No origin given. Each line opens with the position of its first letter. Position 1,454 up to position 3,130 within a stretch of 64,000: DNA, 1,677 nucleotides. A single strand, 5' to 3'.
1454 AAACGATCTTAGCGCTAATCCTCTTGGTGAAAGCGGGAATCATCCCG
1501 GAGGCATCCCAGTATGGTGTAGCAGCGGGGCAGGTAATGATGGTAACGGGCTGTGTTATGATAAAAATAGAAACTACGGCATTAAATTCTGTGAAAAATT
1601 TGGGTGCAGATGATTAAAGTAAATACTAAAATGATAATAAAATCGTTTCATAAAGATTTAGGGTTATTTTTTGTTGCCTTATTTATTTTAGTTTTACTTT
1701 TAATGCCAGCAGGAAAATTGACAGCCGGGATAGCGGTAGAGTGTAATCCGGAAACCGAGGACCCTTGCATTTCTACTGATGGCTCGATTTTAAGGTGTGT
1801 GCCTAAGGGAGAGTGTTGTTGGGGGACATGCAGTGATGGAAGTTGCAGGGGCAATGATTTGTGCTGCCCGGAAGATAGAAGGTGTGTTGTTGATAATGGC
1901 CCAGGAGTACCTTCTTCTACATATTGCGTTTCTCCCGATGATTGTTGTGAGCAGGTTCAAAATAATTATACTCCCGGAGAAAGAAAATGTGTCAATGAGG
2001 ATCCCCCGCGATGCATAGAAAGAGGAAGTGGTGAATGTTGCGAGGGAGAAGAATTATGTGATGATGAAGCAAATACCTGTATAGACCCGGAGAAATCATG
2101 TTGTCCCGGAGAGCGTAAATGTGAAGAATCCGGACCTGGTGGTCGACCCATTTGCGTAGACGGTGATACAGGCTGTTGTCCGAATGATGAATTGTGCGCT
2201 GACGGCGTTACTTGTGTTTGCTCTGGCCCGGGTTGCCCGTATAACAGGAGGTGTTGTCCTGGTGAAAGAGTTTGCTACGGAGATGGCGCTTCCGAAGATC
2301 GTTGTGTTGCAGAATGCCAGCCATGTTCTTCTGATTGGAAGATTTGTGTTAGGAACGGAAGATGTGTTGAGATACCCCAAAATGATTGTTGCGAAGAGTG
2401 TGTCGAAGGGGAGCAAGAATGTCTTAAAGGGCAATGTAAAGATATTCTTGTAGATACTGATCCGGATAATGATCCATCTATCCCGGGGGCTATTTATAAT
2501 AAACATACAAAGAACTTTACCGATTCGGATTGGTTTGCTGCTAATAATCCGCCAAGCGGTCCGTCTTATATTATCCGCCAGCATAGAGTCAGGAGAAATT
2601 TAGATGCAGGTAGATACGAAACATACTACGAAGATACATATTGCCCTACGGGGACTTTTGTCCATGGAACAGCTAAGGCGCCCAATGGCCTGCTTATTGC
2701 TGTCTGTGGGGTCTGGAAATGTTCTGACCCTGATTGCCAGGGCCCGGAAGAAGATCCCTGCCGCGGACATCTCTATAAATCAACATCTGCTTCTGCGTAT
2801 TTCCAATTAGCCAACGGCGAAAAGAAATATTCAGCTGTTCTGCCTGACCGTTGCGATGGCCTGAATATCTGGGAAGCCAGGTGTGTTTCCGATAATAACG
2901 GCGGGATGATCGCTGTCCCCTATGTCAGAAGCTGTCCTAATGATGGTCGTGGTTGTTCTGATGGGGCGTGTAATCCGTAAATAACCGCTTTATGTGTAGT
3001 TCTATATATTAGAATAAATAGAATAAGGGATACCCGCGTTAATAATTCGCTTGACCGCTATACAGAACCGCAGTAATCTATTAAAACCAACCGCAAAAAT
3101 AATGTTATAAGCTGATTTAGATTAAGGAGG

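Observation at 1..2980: Overlapping exported gene pair: LamG lectin-domain protein and a ~50-cysteine CC-x5-C repeat protein of no recognisable family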

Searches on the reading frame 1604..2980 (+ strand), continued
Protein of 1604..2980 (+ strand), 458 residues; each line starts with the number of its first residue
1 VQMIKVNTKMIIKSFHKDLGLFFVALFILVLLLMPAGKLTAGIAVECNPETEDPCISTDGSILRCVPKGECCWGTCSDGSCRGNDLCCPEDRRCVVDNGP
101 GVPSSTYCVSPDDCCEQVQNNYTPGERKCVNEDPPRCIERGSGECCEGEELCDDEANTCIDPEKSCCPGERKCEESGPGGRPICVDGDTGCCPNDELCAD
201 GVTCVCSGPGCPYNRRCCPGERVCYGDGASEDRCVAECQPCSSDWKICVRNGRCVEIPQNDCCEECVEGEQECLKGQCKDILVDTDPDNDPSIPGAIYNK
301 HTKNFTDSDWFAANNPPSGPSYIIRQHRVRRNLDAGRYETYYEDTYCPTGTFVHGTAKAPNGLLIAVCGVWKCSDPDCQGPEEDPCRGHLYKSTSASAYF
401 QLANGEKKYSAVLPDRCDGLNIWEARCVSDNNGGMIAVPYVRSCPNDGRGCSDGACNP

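Call 77: fold_search(model_id=the predicted structure, library=pdb)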
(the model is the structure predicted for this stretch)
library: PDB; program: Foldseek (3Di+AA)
matches with E <= 10: 421; with E <= 0.001: 0
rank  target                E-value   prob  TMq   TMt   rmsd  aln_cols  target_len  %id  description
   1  9oz8_B                3.4e-03  0.20  0.11  0.08  36.1       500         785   16  Cryo-EM structure of chicken NEL dimer bound with one human NICOL. (released 2026-02-25)
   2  2oq0_B                1.4e-01  0.16  0.08  0.15  14.5       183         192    8  Crystal Structure of the First HIN-200 Domain of Interferon-Inducible Protein 16 (released 2007-02-27)
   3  9c3c_b                1.4e-01  0.08  0.09  0.13  32.6       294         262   10  Cryo-EM structure of native dystrophin-glycoprotein complex (DGC) (released 2024-10-23)
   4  6phd_C                1.5e-01  0.08  0.07  0.12  19.3       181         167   16  Pfs25 in complex with the human transmission blocking antibody 2586 (released 2019-10-02)
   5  4uxg_I                1.6e-01  0.03  0.07  0.08  46.0       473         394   11  Crystal structure of the carboxy-terminal region of the bacteriophage T4 proximal long tail fibre protein gp34, R32 na (released 2015-09-30)
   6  6fhm_B                2.0e-01  0.09  0.08  0.15  19.5       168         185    8  Crystal structure of the F47E mutant of the lipoprotein localization factor, LolA (released 2018-07-25)
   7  8x70_A                2.6e-01  0.14  0.08  0.16  15.4       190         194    8  The Crystal Structure of IFI16 from Biortus. (released 2023-12-27)
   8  7pfp_C                2.6e-01  0.04  0.08  0.09  22.6       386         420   14  Full-length cryo-EM structure of the native human uromodulin (UMOD)/Tamm-Horsfall protein (THP) filament (released 2022-03-16)
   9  8yt8_B                3.2e-01  0.08  0.10  0.15  32.8       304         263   10  Cryo-EM structure of the dystrophin glycoprotein complex (released 2024-12-11)
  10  2oq0_D                3.4e-01  0.14  0.10  0.19  14.8       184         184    9  Crystal Structure of the First HIN-200 Domain of Interferon-Inducible Protein 16 (released 2007-02-27)
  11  6fhm_A                3.6e-01  0.07  0.08  0.15  19.5       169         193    8  Crystal structure of the F47E mutant of the lipoprotein localization factor, LolA (released 2018-07-25)
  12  8yld_SX               4.0e-01  0.47  0.07  0.21   8.9        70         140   11  State 4a (S4a) of yeast 80S ribosome bound to 2 tRNAs and open eEF3 and eEF2 during translocation (released 2024-12-11)
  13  9c3c_d                4.2e-01  0.06  0.10  0.12  28.6       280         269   14  Cryo-EM structure of native dystrophin-glycoprotein complex (DGC) (released 2024-10-23)
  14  5nxh_A                4.2e-01  0.02  0.08  0.07  41.5       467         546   11  Crystal structure of the carboxy-terminal region of the bacteriophage T4 proximal long tail fibre protein gp34, residu (released 2017-07-12)
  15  9o17_AS               4.5e-01  0.44  0.08  0.27   8.4        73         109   12  Cryo-EM structure of Methanosarcina acetivorans 70S ribosome (released 2025-09-24)
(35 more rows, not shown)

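Call 81: search_solved_structures(query=A1, max_evalue=10, show_alignments=2)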
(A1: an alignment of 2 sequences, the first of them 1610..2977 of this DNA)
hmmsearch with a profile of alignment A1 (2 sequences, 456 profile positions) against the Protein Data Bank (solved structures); distinct sequences matched with E-value up to 10: 4.
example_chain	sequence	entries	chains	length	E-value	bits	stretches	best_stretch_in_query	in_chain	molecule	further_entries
6jhc_A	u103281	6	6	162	0.014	17.5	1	344-432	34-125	Hydroxynitrile lyase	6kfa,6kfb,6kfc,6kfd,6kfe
6p77_A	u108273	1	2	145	0.18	13.8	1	323-421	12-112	Aromatic-ring-hydroxylating dioxygenase beta subunit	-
6vw4_A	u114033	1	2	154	0.19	13.8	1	322-421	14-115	Aromatic-ring-hydroxylating dioxygenase beta subunit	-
1gpp_A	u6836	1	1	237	1.4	10.9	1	343-401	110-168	ENDONUCLEASE PI-SCEI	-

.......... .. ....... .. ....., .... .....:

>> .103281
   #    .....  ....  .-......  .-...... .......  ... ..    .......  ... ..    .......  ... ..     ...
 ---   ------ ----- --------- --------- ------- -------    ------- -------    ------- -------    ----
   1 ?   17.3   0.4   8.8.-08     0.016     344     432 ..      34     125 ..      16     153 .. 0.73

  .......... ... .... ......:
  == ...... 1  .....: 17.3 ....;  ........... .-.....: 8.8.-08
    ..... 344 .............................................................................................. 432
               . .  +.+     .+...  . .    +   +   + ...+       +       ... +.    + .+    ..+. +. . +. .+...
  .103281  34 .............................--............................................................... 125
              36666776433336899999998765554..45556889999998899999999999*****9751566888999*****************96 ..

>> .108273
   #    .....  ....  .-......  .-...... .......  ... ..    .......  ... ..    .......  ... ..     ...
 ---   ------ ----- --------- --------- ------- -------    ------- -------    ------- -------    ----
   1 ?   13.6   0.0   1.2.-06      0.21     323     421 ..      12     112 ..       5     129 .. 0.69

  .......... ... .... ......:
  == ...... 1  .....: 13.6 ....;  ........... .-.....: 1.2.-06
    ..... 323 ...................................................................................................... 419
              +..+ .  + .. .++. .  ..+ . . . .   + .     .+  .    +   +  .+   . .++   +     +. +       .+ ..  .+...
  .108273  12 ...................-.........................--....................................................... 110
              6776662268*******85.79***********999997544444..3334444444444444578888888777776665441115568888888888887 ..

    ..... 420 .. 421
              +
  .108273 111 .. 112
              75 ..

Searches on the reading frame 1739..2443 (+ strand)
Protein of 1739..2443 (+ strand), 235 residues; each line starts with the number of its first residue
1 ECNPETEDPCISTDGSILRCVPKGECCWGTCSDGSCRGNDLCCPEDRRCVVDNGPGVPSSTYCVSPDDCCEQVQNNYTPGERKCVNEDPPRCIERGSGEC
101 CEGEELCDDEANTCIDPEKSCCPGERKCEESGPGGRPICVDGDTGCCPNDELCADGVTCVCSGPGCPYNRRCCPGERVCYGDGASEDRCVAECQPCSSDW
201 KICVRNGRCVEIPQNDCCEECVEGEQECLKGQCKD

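Call 16: search_protein_families(library=pfam, proteins=[window:1739-2443:+], max_evalue=10)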
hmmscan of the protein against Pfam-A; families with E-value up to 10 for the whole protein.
seq(235 aa): 0 families

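Call 55: search_solved_structures(query=window:1739-2443:+, max_evalue=10, show_alignments=3)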
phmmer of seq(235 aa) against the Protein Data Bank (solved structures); distinct sequences matched with E-value up to 10: 1.
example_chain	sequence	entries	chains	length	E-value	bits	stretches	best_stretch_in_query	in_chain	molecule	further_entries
4pdt_A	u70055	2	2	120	1.4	11.5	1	11-52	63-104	Mannose recognizing lectin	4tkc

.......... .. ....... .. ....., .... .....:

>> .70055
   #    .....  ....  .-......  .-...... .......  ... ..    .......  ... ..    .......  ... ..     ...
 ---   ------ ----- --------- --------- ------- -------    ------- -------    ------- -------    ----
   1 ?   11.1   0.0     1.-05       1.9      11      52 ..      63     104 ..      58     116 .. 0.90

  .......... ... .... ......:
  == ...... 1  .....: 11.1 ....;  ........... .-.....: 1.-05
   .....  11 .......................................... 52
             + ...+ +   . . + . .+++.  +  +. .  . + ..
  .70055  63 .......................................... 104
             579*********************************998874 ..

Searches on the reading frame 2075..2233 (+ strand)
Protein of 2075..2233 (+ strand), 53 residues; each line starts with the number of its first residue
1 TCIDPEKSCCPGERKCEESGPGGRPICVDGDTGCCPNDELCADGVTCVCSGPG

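Call 48: find_homologous_proteins(query=A4, max_evalue=10)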
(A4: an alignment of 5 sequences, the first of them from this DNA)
Query A4 (5 sequences): 2 candidates shared short words with the query, none scored E <= 10.

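Call 54: search_solved_structures(query=A4, max_evalue=10, show_alignments=3)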
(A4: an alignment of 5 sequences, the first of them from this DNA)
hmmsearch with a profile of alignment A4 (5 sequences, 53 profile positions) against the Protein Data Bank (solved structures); distinct sequences matched with E-value up to 10: 0.

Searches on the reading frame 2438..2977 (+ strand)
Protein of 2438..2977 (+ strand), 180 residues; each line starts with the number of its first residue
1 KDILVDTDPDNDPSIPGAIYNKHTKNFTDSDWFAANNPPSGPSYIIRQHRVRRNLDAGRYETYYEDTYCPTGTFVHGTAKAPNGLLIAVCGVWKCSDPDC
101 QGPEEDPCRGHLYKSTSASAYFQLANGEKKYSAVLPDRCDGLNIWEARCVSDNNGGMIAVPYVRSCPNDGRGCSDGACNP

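Call 16: search_protein_families(library=pfam, proteins=[window:2444-2977:+], max_evalue=10)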
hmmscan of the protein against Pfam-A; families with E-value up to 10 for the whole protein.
seq(178 aa): 1 family
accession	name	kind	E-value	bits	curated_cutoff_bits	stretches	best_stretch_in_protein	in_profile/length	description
PF14921.11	APCDDC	-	0.064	13.1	27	1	38-72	36-70/232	Adenomatosis polyposis coli down-regulated 1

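Call 43: find_related_loci(query=window:2450-2977:+, collection=metagenome_contigs, flank=10000)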
Query window:2450-2977:+ (176 aa) in metagenome_contigs; peptide patterns used: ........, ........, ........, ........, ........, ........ (x = any residue, [..] = any of these).
153 stretches matched a pattern, but none encodes a relative of the query by tblastn (E <= 1e-3).

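Call 53: predict_structure(protein=window:2438-2977:+)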
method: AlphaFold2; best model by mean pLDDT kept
length: 180 residues; sequences in the alignment: 1
mean_pLDDT: 40.9   pTM: 0.30
mean pLDDT of the five models: 40.9, 38.9, 35.6, 33.7, 30.4
residues with pLDDT >= 90: 0; 70-90: 0; 50-70: 41; < 50: 139
segments of 3 or more residues with pLDDT < 50: 1-44, 70-87, 89-139, 146-163
pLDDT, mean of each block of 10 residues (from residue 1): 29 32 26 31 49 54 51 47 44 37 32 30 31 37 50 40 55 62
secondary structure, 60 per line:
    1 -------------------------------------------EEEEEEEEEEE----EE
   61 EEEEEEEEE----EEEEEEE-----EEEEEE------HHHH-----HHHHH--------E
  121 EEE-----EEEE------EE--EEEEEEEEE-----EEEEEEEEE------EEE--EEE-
elements in order: E44-54 E59-69 E74-80 E86-91 H98-101 H107-111 E120-123 E129-132 E143-151 E157-165 E172-174 E177-179

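Call 57: fold_search(model_id=the predicted structure, library=pdb)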
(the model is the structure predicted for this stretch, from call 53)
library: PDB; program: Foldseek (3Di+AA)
matches with E <= 10: 495; with E <= 0.001: 0
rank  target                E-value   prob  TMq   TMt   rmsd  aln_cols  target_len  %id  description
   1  3rfh_C                1.7e-01  0.30  0.24  0.17  10.5       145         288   10  Crystal structure of the yeast RACK1 dimer in space group P21 (released 2011-07-06)
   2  9n9q_F                2.1e-01  0.10  0.15  0.03  27.4       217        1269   10  Cryo-EM structure of the RNA-guided transcription complex (released 2025-12-24)
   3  6fhm_A                4.0e-01  0.08  0.15  0.14  20.0       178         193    7  Crystal structure of the F47E mutant of the lipoprotein localization factor, LolA (released 2018-07-25)
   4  8yld_SX               4.7e-01  0.57  0.18  0.22  11.1        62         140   14  State 4a (S4a) of yeast 80S ribosome bound to 2 tRNAs and open eEF3 and eEF2 during translocation (released 2024-12-11)
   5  2fxq                  4.7e-01  0.07  0.13  0.12  17.4       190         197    5  Single-stranded DNA-binding protein from Thermus aquaticus (released 2006-02-14)
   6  6q50                  5.8e-01  0.11  0.21  0.14  14.5       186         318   11  Structure of MPT-4, a mannose phosphorylase from Leishmania mexicana, in complex with phosphate ion (released 2019-09-25)
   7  3udg_B                5.8e-01  0.08  0.16  0.14  18.6       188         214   11  Structure of Deinococcus radiodurans SSB bound to ssDNA (released 2012-05-16)
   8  9axt_AO               6.5e-01  0.44  0.17  0.21  11.4        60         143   17  Non-translating S. pombe ribosome (released 2024-10-16)
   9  6fhm_B                6.5e-01  0.06  0.14  0.13  20.0       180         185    7  Crystal structure of the F47E mutant of the lipoprotein localization factor, LolA (released 2018-07-25)
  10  8jiw_BL               6.9e-01  0.63  0.17  0.20   5.4        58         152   16  Atomic structure of wheat ribosome reveals unique features of the plant ribosomes (released 2024-03-27)
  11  8p9a_M                7.2e-01  0.47  0.17  0.22   7.6        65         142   12  80S yeast ribosome in complex with Methyllissoclimide (released 2024-11-27)
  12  7oya_L2               7.6e-01  0.41  0.17  0.22   7.9        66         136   11  Cryo-EM structure of the 1 hpf zebrafish embryo 80S ribosome (released 2022-07-13)
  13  4ug0_SL               8.1e-01  0.41  0.17  0.20  11.5        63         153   11  STRUCTURE OF THE HUMAN 80S RIBOSOME (released 2015-06-10)
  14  8c3a_N                8.5e-01  0.41  0.17  0.21  11.4        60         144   17  Crystal structure of ailanthone bound to the Candida albicans 80S ribosome (released 2024-01-10)
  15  9v29_sm               8.5e-01  0.33  0.17  0.22   9.7        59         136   15  Cryo- EM structure of small subunit (body) of 75S ribosome with A/P- & P/E- tRNAs from Entamoeba histolytica bound to (released 2025-10-08)
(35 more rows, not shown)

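Call 58: find_related_loci(query=window:2450-2977:+, collection=viral_contigs, flank=10000)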
Query window:2450-2977:+ (176 aa) in viral_contigs; peptide patterns used: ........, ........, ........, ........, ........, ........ (x = any residue, [..] = any of these).
6 stretches matched a pattern, but none encodes a relative of the query by tblastn (E <= 1e-3).
